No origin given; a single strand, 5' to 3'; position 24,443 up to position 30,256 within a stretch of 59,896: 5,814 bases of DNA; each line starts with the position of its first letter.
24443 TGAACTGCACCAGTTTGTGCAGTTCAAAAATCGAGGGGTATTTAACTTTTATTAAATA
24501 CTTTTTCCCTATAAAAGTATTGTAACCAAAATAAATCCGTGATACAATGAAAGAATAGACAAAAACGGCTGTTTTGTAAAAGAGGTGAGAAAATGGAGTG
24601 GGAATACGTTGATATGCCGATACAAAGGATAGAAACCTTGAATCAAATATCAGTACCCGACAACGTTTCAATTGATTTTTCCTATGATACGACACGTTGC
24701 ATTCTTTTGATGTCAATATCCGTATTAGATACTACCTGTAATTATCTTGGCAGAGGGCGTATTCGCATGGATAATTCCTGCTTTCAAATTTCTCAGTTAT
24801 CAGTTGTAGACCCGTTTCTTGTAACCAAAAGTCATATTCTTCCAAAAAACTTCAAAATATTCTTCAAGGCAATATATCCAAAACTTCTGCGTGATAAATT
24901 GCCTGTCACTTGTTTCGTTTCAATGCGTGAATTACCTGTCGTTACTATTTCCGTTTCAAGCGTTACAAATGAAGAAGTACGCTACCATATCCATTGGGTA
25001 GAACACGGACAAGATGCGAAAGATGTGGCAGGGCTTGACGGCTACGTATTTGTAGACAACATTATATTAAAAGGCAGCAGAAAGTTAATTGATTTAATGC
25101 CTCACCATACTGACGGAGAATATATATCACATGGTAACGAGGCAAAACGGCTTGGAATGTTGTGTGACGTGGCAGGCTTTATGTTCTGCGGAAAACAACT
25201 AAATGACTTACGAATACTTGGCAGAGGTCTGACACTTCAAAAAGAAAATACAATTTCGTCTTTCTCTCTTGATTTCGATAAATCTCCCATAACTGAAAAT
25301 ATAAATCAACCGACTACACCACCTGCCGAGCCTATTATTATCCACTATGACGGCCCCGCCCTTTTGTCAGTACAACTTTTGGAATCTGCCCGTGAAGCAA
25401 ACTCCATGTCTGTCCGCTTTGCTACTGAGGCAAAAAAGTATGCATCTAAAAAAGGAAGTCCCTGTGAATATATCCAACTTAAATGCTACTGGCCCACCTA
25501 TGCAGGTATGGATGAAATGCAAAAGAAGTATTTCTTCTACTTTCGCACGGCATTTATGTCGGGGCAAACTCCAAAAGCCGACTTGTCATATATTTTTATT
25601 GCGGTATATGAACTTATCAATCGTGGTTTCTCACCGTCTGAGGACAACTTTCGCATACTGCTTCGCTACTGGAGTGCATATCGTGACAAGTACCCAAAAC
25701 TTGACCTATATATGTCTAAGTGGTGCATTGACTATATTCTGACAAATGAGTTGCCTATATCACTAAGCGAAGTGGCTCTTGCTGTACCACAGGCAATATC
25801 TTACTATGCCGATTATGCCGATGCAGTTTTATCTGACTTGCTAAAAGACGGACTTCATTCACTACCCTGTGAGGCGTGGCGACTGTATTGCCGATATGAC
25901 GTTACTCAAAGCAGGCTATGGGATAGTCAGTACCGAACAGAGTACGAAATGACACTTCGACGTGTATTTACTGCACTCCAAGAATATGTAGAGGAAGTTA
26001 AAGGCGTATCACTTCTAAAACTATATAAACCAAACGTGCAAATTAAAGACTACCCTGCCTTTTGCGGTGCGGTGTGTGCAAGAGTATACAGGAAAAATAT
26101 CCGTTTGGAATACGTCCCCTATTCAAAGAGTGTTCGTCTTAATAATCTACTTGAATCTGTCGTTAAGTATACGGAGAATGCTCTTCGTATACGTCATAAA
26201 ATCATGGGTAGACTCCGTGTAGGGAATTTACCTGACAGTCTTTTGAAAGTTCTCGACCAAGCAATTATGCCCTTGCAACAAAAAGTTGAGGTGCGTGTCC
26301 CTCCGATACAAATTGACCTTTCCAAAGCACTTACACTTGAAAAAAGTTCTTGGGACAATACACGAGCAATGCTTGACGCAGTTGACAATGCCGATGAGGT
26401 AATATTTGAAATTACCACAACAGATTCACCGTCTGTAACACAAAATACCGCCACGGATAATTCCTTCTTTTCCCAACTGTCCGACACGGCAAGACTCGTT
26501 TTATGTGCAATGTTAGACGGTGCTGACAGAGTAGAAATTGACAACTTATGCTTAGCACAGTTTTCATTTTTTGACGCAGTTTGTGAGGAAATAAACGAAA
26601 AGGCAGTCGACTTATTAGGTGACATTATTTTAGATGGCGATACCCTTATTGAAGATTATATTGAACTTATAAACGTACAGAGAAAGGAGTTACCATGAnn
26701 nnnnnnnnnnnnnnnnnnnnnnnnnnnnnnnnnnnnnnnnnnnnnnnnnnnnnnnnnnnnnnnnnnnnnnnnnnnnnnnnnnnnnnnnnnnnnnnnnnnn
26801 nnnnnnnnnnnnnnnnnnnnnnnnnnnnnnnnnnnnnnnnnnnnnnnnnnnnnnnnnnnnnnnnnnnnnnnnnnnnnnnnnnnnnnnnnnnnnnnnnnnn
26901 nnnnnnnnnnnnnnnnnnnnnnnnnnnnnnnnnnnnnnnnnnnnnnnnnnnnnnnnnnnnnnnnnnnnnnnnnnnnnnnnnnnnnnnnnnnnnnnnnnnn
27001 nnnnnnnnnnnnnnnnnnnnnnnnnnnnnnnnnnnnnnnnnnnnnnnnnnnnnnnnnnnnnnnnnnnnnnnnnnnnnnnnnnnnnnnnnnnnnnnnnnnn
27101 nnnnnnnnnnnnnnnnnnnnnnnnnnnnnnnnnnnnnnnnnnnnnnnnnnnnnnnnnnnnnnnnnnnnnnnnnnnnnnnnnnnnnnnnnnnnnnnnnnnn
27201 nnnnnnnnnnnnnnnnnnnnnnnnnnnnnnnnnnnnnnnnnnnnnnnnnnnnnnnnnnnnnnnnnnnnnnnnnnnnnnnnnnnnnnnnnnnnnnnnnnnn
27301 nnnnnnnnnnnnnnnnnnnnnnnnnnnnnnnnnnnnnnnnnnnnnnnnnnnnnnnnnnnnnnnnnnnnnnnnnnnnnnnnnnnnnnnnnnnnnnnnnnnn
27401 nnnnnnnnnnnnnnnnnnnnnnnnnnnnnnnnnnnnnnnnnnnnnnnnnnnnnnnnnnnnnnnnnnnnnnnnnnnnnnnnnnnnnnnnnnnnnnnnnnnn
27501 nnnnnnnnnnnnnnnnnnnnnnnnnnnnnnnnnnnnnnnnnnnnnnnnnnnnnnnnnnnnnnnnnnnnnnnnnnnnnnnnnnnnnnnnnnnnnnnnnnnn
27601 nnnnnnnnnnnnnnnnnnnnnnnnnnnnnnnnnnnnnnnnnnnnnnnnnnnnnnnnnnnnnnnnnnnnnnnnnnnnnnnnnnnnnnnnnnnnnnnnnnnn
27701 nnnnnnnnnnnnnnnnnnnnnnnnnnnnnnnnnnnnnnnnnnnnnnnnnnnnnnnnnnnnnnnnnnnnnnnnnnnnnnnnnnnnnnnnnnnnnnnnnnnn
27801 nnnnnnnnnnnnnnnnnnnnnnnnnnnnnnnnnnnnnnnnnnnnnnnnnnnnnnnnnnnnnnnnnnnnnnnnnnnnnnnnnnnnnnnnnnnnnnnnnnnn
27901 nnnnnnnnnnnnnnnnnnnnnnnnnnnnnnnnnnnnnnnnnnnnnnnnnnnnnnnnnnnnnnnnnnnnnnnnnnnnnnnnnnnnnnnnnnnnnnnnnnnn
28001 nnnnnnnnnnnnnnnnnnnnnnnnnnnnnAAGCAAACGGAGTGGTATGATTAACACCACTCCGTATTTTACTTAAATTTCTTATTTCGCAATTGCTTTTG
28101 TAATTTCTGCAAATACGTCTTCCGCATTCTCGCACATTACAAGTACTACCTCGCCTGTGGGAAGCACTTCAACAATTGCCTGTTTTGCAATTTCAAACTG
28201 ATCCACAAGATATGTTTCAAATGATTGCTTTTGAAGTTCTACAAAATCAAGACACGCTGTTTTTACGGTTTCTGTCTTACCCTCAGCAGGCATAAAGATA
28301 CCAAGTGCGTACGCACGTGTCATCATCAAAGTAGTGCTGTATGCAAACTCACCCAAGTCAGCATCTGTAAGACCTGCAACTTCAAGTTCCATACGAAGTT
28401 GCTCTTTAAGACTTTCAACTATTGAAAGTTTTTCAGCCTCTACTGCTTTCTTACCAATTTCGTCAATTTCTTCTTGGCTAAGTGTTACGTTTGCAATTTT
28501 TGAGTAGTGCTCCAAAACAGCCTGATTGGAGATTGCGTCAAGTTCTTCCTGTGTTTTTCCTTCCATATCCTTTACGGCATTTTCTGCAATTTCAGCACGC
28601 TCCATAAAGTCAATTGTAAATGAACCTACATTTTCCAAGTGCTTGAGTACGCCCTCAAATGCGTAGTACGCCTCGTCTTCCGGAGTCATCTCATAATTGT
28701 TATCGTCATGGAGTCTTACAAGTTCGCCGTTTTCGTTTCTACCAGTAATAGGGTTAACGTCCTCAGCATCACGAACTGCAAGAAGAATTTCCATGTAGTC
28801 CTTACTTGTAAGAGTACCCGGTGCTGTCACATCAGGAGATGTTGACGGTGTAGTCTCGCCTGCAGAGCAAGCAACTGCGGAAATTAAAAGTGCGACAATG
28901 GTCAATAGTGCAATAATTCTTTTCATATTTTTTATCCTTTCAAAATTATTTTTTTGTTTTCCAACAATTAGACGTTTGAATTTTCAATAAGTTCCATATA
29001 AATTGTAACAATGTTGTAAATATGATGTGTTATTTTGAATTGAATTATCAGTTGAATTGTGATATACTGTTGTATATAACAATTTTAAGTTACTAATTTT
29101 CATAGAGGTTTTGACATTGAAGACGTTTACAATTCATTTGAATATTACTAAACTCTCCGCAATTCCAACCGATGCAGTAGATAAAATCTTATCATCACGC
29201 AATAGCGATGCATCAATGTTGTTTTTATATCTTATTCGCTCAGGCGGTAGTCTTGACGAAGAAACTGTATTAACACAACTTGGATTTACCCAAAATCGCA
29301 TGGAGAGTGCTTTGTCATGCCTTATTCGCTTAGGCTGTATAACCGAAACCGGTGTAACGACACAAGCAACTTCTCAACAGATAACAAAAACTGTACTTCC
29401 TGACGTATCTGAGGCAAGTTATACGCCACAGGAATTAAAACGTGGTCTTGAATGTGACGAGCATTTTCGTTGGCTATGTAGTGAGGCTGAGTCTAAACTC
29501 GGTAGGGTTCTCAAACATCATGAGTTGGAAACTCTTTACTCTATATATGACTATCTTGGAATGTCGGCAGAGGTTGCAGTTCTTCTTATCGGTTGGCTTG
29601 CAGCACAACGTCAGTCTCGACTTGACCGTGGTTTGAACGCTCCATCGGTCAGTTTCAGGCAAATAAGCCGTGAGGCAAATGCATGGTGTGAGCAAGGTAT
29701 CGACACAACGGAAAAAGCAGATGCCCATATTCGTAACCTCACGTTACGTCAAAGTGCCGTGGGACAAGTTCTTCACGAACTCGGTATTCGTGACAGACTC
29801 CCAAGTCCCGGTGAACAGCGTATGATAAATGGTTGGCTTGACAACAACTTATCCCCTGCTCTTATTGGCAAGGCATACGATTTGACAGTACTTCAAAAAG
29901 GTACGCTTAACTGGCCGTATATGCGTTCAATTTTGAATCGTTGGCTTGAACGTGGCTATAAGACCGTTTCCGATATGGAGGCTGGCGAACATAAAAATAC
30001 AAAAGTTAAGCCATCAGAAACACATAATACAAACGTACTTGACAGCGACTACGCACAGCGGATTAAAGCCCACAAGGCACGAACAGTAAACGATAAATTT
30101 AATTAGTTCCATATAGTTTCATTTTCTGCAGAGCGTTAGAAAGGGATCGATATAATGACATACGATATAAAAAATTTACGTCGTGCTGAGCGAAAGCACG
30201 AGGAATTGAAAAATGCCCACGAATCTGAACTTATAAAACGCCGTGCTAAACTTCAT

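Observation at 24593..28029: Two-gene TerB-like/BrxD-like ATPase module inserted between thrS and the DnaD-like/dnaI pair: candidate minimal, helicase-less Shango-type defence system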

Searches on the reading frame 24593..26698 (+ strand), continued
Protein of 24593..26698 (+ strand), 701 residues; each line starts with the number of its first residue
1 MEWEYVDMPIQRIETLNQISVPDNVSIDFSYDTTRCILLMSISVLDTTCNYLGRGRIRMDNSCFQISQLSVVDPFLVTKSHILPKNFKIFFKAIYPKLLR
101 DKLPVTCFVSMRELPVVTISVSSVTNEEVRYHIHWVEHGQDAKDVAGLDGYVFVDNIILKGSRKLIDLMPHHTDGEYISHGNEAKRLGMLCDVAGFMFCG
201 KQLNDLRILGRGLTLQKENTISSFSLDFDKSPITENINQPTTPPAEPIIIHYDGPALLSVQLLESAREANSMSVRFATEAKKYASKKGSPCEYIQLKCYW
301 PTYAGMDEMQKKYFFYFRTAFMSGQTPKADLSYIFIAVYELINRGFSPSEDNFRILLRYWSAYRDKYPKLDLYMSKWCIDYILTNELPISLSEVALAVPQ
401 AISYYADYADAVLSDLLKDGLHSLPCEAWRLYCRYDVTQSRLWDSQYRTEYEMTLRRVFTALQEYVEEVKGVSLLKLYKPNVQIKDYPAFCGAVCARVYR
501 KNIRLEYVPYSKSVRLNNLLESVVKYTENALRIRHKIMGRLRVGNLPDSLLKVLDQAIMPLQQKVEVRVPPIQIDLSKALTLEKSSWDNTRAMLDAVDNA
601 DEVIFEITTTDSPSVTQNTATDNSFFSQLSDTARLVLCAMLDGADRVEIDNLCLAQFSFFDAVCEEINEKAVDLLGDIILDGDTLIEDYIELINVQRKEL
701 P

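Call 96: find_encoding_contigs(protein=P0156, flank=10000, max_places=4)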
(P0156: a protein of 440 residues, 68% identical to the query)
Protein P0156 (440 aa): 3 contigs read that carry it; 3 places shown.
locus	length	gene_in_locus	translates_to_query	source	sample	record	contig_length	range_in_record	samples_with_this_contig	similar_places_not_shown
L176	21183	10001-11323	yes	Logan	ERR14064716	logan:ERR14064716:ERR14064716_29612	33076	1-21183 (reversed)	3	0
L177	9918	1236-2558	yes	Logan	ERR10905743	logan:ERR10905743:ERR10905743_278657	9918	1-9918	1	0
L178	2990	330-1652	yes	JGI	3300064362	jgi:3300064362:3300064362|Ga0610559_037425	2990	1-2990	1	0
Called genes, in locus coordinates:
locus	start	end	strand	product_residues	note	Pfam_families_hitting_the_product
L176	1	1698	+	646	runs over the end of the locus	PF14871:GHL6 (faint)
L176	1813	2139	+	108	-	PF03551:PadR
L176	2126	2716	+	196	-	PF22564:HAAS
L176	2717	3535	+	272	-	PF13349:DUF4097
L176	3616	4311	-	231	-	-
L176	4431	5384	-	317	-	PF22842:Pel9A-like_beta_helix, PF13229:Beta_helix, PF05048:NosD (weak), PF13229:Beta_helix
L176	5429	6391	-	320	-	PF05048:NosD, PF13229:Beta_helix, PF05048:NosD (weak)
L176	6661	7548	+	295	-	PF02012:BNR (faint), PF13088:BNR_2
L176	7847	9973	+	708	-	PF13208:TerB_N, PF15615:TerB_C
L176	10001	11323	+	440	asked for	PF10923:BrxC_BrxD, PF13191:AAA_16 (weak), PF13401:AAA_22 (faint)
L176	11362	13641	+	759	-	PF00270:DEAD, PF00271:Helicase_C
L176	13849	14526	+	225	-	PF13739:PdaC, PF11738:DUF3298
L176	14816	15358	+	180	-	-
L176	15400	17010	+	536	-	PF23571:GH3_M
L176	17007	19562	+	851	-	PF01590:GAF (weak), PF00990:GGDEF, PF13487:HD_5, PF01966:HD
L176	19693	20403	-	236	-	-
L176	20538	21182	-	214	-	?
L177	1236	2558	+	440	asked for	PF10923:BrxC_BrxD, PF13191:AAA_16 (weak), PF13401:AAA_22 (faint)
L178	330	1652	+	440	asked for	PF10923:BrxC_BrxD, PF13191:AAA_16 (weak), PF13401:AAA_22 (faint)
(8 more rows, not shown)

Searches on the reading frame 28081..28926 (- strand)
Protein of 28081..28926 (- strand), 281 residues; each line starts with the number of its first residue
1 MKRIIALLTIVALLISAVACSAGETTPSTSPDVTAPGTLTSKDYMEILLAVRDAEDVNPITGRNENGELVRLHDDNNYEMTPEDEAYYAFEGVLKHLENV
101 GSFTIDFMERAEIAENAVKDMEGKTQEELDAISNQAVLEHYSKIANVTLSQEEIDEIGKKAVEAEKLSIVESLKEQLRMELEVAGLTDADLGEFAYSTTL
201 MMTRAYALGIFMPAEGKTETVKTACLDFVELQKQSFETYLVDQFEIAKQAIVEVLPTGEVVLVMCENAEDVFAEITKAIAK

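Call 11: search_protein_families(library=pfam, proteins=[window:28081-28926:-], max_evalue=0.001)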
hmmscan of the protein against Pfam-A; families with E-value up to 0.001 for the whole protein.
window:28081-28926:- (281 aa): 1 family
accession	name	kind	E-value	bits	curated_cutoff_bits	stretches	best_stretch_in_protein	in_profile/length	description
PF14270.11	DUF4358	-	1.3e-07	32.2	25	1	182-264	19-101/102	Domain of unknown function (DUF4358)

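Call 14: search_protein_families(library=padloc, proteins=[window:28081-28926:-], max_evalue=0.001)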
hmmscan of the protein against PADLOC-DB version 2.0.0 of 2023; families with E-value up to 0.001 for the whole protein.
window:28081-28926:- (281 aa): 0 families

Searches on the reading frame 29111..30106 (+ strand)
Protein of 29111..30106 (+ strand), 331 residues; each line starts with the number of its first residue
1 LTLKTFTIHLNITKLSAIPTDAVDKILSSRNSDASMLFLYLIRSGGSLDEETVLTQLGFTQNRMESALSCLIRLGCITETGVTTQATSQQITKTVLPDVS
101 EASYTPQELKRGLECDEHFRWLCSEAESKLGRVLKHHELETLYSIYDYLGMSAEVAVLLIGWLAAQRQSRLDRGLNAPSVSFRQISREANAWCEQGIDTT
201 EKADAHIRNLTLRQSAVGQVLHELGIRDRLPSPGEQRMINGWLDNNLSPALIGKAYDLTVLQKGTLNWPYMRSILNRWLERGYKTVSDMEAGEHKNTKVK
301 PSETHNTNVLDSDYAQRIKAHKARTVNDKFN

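Call 11: search_protein_families(library=pfam, proteins=[window:29111-30106:+], max_evalue=0.001)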
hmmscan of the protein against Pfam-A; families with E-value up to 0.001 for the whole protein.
window:29111-30106:+ (331 aa): 2 families
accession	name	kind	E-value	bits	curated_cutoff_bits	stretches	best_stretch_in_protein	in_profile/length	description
PF07261.16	DnaB_2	-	4e-29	100.6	22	2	228-291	9-72/74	Replication initiation and membrane attachment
PF24409.1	wHTH-PRTase_assc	-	0.00022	21.6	27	1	36-110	1-82/83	wHTH-PRTase associated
